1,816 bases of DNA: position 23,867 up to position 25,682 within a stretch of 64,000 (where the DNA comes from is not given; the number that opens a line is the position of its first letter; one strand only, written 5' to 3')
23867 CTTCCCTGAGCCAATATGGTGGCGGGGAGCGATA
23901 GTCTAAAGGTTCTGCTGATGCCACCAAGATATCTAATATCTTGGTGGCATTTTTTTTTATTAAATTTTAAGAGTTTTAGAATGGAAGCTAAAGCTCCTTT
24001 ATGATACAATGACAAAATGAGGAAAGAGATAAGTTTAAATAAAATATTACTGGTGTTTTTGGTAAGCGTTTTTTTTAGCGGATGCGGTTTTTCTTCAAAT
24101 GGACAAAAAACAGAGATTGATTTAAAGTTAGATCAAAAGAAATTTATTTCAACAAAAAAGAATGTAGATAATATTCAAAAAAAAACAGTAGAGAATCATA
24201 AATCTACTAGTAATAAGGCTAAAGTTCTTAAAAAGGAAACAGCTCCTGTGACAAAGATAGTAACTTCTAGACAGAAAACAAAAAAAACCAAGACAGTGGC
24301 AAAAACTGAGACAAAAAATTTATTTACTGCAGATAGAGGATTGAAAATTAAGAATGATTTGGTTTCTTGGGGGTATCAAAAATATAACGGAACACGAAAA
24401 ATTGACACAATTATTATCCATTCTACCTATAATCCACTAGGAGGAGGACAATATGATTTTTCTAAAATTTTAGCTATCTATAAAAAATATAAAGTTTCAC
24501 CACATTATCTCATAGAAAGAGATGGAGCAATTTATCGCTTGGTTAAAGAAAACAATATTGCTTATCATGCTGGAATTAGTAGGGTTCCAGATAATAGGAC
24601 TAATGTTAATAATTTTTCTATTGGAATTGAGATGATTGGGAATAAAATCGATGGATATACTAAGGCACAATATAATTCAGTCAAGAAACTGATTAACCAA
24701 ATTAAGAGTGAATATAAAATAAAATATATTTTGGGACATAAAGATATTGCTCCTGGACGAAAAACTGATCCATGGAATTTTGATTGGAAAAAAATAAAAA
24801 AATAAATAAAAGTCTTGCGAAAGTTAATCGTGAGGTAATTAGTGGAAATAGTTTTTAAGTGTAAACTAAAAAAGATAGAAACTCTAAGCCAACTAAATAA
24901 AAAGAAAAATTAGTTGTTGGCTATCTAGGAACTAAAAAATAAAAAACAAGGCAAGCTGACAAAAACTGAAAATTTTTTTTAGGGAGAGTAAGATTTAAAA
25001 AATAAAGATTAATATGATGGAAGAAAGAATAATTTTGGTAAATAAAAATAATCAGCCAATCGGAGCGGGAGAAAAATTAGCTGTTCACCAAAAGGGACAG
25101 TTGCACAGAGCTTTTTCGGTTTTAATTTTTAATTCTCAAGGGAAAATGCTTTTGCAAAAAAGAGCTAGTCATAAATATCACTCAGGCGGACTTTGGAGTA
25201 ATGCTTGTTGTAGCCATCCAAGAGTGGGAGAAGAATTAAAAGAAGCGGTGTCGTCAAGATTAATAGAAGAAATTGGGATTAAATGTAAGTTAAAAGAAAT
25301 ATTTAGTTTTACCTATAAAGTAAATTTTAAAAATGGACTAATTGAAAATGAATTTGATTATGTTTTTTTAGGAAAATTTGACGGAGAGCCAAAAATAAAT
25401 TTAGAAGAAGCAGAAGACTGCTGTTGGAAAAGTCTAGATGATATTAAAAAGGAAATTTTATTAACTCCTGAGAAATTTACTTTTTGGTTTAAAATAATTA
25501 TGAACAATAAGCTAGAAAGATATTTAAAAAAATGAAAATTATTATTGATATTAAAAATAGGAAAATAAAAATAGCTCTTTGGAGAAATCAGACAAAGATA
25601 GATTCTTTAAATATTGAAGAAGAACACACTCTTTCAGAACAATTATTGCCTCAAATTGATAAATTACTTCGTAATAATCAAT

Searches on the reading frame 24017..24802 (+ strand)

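Call 9: search_protein_families(library=pfam, proteins=[window:24017-24802:+], max_evalue=0.001)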
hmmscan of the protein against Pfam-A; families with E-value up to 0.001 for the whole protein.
window:24017-24802:+ (262 aa): 1 family
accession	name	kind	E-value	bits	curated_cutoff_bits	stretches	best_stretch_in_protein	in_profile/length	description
PF01510.30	Amidase_2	-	3.1e-30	105.6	26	1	126-252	2-129/131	N-acetylmuramoyl-L-alanine amidase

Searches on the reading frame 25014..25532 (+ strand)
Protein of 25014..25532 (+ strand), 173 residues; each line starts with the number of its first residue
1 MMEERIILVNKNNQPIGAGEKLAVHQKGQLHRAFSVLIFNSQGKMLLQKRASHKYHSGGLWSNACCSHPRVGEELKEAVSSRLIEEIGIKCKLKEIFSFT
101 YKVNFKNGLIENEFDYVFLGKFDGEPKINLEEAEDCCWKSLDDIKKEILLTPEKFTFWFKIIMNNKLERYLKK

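Call 9: search_protein_families(library=pfam, proteins=[window:25014-25532:+], max_evalue=0.001)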
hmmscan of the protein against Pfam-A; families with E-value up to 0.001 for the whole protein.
window:25014-25532:+ (173 aa): 1 family
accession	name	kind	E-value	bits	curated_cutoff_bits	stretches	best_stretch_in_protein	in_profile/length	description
PF00293.34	NUDIX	-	1.7e-18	67.4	21.1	1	30-158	2-133/134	NUDIX domain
